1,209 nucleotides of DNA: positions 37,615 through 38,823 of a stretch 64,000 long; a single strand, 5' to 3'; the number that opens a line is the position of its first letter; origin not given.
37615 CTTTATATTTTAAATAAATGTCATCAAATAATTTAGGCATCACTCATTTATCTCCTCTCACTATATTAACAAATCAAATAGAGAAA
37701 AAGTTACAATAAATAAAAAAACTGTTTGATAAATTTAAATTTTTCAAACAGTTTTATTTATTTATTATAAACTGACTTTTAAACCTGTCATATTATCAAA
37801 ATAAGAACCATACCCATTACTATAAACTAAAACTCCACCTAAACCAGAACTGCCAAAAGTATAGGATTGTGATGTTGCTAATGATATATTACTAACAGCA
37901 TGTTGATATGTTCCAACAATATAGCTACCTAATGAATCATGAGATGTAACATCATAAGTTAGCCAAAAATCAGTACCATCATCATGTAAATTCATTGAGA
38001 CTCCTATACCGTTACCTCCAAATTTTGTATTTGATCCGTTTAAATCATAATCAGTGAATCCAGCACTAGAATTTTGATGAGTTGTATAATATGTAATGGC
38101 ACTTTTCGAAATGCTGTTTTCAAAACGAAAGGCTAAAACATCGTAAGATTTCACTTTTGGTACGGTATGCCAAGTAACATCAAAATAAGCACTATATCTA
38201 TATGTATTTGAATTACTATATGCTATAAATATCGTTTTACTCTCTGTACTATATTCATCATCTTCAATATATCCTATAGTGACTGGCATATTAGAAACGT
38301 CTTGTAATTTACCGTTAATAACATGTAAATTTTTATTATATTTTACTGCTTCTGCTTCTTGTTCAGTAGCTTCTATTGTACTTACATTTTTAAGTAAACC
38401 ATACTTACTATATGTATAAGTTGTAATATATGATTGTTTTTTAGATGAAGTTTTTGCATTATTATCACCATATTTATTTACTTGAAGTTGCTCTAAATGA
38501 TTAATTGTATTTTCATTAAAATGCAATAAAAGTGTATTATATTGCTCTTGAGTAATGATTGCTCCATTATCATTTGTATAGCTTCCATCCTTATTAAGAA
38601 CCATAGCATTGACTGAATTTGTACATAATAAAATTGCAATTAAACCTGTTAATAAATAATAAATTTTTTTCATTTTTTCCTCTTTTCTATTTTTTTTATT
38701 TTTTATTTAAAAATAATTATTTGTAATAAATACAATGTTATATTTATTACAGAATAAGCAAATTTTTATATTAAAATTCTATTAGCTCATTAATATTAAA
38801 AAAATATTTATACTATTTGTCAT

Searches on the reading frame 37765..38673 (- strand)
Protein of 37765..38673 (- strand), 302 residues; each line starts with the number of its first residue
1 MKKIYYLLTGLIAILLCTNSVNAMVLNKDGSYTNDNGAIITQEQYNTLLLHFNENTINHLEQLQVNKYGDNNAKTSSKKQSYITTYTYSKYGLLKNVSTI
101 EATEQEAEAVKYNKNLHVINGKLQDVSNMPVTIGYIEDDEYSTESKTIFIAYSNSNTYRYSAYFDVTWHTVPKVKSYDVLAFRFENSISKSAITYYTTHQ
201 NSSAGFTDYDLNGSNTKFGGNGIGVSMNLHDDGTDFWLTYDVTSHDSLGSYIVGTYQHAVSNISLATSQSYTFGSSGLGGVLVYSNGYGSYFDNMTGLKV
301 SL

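Call 31: search_protein_families(library=pfam, proteins=[window:37765-38673:-], max_evalue=0.00001)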
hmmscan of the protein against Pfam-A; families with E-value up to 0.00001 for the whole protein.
window:37765-38673:- (302 aa): 0 families

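Call 40: search_protein_families(library=pfam, proteins=[window:37765-38673:-], max_evalue=1)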
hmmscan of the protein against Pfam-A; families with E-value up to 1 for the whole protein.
window:37765-38673:- (302 aa): 1 family
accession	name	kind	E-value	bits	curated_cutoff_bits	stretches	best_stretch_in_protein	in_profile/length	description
PF11546.13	CompInhib_SCIN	-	0.19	12.3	23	1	1-87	1-81/114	Staphylococcal complement inhibitor SCIN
